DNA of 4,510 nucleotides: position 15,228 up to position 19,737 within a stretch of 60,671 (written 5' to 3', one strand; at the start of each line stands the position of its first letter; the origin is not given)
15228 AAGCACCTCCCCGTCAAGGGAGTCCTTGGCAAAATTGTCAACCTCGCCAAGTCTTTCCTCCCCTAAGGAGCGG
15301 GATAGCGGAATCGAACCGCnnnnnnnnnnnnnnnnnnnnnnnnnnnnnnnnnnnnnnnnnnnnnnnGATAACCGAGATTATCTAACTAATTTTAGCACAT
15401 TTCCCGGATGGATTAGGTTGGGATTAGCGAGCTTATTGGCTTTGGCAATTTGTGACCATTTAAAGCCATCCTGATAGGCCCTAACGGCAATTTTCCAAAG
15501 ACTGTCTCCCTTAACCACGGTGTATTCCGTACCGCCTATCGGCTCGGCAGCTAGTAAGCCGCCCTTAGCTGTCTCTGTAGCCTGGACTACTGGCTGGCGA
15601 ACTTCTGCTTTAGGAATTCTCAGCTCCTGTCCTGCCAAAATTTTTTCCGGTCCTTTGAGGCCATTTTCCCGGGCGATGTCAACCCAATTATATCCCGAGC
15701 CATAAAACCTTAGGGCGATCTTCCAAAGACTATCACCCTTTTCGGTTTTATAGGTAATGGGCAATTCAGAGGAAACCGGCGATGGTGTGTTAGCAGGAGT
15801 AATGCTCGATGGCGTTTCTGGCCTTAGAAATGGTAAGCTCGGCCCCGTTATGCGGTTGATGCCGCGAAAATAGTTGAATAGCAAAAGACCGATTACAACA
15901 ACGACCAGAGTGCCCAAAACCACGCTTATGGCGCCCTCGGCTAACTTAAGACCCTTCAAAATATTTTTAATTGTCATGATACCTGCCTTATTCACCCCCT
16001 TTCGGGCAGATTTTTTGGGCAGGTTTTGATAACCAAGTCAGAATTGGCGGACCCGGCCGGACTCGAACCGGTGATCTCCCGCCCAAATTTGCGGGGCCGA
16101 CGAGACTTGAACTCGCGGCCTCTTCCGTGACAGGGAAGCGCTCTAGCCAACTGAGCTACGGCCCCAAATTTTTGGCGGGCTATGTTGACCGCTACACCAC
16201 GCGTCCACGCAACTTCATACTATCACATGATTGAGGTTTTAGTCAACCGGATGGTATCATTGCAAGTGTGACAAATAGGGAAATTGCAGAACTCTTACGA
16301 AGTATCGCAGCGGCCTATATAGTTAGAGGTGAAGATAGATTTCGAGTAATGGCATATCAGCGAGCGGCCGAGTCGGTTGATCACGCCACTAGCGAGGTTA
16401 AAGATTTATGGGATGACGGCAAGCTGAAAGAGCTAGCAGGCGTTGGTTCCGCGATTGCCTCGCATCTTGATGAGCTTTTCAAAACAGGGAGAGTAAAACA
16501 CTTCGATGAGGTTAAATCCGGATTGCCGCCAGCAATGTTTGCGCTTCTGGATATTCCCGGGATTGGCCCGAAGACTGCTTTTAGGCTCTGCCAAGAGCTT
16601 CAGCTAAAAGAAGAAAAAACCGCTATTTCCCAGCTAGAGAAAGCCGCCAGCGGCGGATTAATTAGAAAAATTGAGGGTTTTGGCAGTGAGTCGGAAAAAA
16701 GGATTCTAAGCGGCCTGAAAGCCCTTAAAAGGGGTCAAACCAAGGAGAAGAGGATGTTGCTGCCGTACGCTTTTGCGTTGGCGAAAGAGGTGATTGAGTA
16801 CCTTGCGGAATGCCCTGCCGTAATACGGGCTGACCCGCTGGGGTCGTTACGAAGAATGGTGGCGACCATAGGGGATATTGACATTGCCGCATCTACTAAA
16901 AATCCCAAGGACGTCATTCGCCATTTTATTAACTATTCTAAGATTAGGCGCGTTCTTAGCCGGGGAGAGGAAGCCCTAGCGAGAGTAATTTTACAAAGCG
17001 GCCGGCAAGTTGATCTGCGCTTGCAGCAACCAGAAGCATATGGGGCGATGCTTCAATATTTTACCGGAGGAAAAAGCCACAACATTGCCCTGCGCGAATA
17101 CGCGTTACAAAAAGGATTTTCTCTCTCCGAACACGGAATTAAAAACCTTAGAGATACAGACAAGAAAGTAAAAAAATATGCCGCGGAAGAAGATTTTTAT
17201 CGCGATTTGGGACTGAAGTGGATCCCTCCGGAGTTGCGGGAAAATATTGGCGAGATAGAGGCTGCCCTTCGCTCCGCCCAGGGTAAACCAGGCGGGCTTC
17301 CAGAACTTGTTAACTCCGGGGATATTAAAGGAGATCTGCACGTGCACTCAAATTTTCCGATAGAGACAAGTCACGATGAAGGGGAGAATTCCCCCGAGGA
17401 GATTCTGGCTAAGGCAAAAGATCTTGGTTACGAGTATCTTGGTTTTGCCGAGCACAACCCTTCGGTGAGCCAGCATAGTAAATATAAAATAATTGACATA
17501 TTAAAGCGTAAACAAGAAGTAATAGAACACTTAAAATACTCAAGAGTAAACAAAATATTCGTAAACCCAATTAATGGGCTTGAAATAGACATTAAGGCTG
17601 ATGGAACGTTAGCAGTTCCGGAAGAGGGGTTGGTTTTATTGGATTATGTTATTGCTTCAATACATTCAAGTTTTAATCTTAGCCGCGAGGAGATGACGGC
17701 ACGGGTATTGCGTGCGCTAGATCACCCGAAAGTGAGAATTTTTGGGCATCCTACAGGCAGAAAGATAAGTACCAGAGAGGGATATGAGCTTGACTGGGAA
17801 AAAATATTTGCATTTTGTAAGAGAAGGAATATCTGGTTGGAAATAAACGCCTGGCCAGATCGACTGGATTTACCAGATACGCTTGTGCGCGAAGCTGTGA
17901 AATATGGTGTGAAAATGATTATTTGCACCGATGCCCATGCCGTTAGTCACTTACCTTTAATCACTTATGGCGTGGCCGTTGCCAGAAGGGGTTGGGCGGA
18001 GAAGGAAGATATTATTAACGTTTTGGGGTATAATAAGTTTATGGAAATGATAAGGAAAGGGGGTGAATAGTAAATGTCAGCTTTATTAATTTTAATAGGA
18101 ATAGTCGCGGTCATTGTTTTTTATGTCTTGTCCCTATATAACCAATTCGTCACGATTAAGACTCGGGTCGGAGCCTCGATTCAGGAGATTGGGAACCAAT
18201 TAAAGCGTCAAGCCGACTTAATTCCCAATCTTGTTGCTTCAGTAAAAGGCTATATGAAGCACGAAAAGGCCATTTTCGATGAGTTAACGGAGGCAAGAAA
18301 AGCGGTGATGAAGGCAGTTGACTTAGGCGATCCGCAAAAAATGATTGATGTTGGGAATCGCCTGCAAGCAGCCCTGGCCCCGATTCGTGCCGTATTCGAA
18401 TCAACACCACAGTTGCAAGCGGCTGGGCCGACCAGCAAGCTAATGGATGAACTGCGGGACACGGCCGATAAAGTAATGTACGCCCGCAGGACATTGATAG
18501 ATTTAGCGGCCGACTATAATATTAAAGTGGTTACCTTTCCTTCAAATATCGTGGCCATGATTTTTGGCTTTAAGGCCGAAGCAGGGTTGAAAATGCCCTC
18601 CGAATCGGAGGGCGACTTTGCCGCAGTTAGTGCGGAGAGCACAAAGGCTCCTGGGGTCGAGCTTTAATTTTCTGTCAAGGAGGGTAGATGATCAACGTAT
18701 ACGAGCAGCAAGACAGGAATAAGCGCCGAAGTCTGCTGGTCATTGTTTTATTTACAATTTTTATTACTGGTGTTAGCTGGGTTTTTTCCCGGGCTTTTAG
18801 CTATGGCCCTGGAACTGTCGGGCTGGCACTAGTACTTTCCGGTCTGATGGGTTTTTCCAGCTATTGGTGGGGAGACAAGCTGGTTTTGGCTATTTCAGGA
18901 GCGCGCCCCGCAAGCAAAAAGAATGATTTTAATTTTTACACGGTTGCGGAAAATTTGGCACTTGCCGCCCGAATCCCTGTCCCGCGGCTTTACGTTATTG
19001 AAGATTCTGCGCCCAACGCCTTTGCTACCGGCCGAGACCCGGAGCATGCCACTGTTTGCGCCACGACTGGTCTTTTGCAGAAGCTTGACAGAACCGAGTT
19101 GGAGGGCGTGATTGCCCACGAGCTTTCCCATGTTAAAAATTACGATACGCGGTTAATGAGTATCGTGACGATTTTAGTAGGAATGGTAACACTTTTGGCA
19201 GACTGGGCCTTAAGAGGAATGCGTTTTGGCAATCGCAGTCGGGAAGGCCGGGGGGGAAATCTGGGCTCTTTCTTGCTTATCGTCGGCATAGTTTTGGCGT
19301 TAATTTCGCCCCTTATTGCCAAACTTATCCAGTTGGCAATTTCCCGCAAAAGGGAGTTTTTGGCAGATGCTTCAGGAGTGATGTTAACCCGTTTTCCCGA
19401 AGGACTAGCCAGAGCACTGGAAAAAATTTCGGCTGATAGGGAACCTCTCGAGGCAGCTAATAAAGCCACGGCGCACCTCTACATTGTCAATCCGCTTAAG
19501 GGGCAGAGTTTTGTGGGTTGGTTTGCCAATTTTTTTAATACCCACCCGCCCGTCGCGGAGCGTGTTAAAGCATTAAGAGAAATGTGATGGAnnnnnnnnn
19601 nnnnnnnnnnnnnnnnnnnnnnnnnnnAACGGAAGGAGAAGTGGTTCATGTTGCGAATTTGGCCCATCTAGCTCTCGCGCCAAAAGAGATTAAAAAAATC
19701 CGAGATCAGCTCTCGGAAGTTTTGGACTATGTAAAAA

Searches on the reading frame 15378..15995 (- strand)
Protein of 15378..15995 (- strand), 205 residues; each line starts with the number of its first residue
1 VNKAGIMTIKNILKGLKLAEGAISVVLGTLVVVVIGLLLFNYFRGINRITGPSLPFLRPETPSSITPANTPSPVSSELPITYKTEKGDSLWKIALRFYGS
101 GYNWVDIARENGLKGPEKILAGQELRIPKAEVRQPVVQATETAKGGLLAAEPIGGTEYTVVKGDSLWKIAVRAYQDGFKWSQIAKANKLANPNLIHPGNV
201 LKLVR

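Call 61: search_protein_families(library=pfam, proteins=[window:15378-15995:-], max_evalue=0.00001)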
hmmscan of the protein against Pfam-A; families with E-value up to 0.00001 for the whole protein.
window:15378-15995:- (205 aa): 2 families
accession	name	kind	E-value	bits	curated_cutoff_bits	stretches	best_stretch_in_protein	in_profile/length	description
PF01476.26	LysM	-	1.6e-26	92.4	20.9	2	158-203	1-42/43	LysM domain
PF23457.1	LysM2_NFP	-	4.9e-08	33.4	36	0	157-199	7-49/56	NFP LysM2 domain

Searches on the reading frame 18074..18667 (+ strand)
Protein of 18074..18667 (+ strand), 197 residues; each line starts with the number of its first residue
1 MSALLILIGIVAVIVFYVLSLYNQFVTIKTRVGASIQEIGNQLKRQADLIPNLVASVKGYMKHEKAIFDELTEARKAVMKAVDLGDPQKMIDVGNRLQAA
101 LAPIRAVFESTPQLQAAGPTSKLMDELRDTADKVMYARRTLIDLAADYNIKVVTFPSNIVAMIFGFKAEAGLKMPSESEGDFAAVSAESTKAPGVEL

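Call 61: search_protein_families(library=pfam, proteins=[window:18074-18667:+], max_evalue=0.00001)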
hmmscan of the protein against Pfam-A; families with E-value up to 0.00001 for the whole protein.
window:18074-18667:+ (197 aa): 1 family
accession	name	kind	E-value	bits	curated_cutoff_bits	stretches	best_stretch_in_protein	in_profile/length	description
PF04011.17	LemA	-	1.6e-37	129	26.2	1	36-178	2-140/149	LemA family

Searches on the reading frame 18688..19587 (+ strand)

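Call 61: search_protein_families(library=pfam, proteins=[window:18688-19587:+], max_evalue=0.00001)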
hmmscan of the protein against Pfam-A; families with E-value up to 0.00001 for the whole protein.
window:18688-19587:+ (299 aa): 1 family
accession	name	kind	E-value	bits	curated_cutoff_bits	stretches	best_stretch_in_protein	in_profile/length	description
PF01435.24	Peptidase_M48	-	3.5e-32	112.2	20.3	1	86-298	10-184/186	Peptidase family M48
